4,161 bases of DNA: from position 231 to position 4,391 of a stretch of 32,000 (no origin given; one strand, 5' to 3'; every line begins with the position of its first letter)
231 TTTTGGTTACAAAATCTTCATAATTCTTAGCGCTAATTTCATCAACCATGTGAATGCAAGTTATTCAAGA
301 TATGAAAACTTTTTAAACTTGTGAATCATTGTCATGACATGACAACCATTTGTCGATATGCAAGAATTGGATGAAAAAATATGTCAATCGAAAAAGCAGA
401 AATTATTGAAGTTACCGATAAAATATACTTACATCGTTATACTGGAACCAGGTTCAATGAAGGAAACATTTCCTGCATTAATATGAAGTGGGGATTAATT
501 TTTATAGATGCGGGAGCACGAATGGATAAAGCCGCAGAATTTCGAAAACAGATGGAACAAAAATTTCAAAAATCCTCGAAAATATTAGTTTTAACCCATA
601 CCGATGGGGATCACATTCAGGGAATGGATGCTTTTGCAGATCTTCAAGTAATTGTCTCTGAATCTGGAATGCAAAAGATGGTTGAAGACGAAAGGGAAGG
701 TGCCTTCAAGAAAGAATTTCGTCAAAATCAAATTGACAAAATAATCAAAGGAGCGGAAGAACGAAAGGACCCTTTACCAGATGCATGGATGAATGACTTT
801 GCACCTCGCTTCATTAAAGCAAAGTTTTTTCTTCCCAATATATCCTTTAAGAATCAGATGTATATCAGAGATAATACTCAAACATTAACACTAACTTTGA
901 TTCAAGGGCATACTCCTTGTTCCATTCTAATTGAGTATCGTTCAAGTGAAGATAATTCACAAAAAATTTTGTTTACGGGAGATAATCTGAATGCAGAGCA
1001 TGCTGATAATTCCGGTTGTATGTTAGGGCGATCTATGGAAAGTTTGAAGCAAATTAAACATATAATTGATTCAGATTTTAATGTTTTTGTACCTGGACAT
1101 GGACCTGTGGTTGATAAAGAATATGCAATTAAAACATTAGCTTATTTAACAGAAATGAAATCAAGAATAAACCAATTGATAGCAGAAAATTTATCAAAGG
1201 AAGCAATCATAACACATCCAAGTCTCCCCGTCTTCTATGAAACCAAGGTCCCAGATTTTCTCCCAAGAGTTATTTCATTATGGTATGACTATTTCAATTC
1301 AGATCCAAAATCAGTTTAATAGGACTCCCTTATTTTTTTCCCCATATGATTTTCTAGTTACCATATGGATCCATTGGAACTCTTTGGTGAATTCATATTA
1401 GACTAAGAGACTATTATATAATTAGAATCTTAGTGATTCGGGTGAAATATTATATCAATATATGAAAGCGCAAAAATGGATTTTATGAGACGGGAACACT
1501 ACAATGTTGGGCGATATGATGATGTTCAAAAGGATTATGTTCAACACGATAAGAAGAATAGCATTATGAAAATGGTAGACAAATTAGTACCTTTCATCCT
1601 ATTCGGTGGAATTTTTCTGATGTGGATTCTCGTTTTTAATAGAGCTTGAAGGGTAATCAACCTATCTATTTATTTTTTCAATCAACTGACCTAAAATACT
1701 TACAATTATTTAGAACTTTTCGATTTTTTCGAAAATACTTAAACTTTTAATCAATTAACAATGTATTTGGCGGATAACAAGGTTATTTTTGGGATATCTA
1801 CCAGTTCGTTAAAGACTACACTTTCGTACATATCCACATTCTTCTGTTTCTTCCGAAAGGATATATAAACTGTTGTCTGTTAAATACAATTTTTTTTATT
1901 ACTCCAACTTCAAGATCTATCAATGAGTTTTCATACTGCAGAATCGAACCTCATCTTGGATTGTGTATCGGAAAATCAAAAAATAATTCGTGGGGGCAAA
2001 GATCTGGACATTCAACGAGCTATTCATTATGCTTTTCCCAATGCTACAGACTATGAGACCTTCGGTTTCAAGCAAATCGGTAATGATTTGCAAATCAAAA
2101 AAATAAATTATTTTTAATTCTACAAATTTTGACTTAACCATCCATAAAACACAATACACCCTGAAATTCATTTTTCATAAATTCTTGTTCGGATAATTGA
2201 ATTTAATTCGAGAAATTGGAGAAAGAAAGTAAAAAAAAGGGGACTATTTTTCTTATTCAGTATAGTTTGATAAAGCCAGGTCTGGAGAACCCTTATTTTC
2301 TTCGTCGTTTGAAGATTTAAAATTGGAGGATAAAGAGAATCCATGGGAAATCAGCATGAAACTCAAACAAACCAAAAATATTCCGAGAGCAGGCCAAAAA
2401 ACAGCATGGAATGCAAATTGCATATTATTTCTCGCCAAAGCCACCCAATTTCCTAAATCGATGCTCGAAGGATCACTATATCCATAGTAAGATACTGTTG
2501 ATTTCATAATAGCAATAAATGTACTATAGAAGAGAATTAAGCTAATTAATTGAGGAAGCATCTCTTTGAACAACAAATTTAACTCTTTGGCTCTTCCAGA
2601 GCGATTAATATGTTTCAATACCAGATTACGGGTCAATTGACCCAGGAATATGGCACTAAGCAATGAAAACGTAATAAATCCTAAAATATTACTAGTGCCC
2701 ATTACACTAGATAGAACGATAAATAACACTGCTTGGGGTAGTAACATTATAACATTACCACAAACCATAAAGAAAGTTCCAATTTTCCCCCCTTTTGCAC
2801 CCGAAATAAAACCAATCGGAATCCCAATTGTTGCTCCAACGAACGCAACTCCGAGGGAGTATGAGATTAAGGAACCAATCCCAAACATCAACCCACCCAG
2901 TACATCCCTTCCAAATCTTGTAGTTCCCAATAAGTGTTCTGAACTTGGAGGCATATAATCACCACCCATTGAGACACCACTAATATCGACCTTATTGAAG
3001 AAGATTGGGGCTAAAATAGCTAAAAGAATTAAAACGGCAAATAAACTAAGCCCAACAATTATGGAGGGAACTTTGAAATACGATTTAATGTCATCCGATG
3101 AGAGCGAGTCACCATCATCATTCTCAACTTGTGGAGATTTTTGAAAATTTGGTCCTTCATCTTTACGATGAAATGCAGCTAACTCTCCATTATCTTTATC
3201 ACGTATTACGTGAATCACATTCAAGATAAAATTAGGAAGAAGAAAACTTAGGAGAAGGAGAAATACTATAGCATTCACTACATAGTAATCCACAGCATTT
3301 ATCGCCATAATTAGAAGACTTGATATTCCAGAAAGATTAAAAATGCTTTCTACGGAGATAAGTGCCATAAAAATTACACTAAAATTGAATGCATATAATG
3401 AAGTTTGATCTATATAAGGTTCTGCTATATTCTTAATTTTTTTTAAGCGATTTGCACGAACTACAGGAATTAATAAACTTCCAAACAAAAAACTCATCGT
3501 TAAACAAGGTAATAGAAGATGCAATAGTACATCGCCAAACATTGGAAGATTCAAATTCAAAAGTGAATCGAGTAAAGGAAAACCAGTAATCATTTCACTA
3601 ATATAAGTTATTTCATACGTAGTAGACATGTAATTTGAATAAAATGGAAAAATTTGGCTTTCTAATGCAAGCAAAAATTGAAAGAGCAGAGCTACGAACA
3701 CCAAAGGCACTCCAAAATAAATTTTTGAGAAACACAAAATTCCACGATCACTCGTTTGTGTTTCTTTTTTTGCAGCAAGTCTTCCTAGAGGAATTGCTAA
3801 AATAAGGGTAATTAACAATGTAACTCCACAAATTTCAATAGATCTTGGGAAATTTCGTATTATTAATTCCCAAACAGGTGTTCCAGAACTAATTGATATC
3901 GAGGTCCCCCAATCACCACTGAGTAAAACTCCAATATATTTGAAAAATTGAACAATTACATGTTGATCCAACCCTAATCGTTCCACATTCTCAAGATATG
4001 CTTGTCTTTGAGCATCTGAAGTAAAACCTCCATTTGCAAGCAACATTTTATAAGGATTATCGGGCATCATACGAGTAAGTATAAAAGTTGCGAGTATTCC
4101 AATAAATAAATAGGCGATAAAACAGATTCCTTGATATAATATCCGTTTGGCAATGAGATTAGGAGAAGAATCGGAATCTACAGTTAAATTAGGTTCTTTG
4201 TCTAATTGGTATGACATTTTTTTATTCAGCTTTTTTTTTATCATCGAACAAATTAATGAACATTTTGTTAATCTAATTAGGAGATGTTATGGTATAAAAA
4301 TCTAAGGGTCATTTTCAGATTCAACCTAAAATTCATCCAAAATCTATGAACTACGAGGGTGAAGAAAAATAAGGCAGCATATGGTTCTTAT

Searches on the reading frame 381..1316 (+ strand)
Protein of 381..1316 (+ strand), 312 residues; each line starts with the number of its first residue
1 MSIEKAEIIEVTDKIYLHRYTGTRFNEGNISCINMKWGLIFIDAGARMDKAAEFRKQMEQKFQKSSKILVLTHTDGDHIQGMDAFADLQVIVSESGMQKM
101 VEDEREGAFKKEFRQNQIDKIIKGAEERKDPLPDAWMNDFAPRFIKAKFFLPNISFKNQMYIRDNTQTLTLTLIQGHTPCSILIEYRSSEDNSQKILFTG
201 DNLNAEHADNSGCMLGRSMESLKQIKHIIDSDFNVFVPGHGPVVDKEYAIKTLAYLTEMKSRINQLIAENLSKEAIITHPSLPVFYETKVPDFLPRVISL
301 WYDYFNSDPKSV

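Call 78: search_protein_families(library=pfam, proteins=[window:381-1316:+], max_evalue=0.00001)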
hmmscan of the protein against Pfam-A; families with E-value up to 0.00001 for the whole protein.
window:381-1316:+ (312 aa): 1 family
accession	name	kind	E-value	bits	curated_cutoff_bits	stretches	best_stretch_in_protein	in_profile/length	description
PF00753.33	Lactamase_B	-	1.2e-06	29.1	22.7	1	42-240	20-196/196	Metallo-beta-lactamase superfamily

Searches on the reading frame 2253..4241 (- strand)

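Call 78: search_protein_families(library=pfam, proteins=[window:2253-4241:-], max_evalue=0.00001)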
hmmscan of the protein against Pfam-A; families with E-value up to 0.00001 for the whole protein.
window:2253-4241:- (662 aa): 1 family
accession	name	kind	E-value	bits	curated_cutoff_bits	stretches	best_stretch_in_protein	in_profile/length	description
PF00528.27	BPD_transp_1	-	1.8e-07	31.5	26.4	1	473-630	1-169/184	Binding-protein-dependent transport system inner membrane component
